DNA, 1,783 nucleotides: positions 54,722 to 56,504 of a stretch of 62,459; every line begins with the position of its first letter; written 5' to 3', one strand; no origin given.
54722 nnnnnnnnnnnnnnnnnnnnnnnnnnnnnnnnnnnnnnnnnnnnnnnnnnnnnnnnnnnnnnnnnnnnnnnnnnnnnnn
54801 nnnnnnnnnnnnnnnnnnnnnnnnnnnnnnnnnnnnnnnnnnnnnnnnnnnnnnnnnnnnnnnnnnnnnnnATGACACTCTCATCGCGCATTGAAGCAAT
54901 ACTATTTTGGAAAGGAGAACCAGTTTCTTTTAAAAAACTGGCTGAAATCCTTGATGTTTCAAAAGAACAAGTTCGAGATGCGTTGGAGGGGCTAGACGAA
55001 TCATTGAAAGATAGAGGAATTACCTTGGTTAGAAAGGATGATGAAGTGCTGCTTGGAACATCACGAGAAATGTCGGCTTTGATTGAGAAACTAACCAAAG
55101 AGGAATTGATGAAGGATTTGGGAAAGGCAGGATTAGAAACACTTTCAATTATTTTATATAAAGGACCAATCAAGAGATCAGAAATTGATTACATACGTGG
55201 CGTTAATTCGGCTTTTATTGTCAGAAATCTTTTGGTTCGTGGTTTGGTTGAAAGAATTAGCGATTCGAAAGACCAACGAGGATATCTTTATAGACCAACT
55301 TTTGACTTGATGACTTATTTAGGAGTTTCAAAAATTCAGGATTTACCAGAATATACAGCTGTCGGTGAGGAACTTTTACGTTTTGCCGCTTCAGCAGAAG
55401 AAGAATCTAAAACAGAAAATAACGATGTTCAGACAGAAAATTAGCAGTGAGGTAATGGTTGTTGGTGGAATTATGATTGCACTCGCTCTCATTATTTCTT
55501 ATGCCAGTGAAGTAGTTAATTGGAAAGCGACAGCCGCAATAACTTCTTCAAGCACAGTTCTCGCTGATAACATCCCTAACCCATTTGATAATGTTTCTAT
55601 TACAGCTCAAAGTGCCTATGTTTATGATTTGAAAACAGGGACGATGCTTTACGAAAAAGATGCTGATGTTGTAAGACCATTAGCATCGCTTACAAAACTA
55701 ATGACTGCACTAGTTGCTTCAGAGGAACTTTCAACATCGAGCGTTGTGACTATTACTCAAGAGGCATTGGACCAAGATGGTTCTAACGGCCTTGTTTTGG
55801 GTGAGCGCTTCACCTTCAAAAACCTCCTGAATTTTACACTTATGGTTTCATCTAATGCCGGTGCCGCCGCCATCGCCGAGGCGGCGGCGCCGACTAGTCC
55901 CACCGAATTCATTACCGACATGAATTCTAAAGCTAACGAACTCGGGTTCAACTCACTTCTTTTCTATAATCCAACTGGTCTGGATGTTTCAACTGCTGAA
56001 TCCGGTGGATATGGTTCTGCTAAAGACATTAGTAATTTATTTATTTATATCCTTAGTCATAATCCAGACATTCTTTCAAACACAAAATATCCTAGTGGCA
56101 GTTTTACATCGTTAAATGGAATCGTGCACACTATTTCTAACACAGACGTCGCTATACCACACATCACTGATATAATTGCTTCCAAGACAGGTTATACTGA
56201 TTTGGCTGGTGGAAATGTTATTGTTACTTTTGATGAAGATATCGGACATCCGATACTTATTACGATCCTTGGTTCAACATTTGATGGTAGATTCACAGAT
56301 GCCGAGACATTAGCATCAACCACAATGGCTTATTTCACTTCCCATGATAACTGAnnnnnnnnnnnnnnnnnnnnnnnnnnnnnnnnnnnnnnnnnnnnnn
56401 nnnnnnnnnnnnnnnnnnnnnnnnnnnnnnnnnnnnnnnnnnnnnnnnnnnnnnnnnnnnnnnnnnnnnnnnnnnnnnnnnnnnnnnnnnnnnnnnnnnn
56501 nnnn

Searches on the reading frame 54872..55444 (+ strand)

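Call 27: search_protein_families(library=pfam, proteins=[window:54872-55444:+])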
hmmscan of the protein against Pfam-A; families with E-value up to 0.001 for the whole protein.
window:54872-55444:+ (190 aa): 2 families
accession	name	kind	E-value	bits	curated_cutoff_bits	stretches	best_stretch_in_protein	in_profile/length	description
PF04079.22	SMC_ScpB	-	3.1e-40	137.8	27.4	1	6-160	2-159/160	Segregation and condensation complex subunit ScpB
PF21476.4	PF0610-like_N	-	0.00021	21.9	33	1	6-53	5-50/50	PF0610-like, N-terminal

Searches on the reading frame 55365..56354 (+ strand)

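Call 27: search_protein_families(library=pfam, proteins=[window:55365-56354:+])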
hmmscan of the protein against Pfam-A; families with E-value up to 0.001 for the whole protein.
window:55365-56354:+ (329 aa): 1 family
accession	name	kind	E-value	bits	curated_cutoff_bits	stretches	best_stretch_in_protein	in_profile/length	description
PF00768.25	Peptidase_S11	-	2.9e-38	132.1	27.6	1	78-292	9-226/239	D-alanyl-D-alanine carboxypeptidase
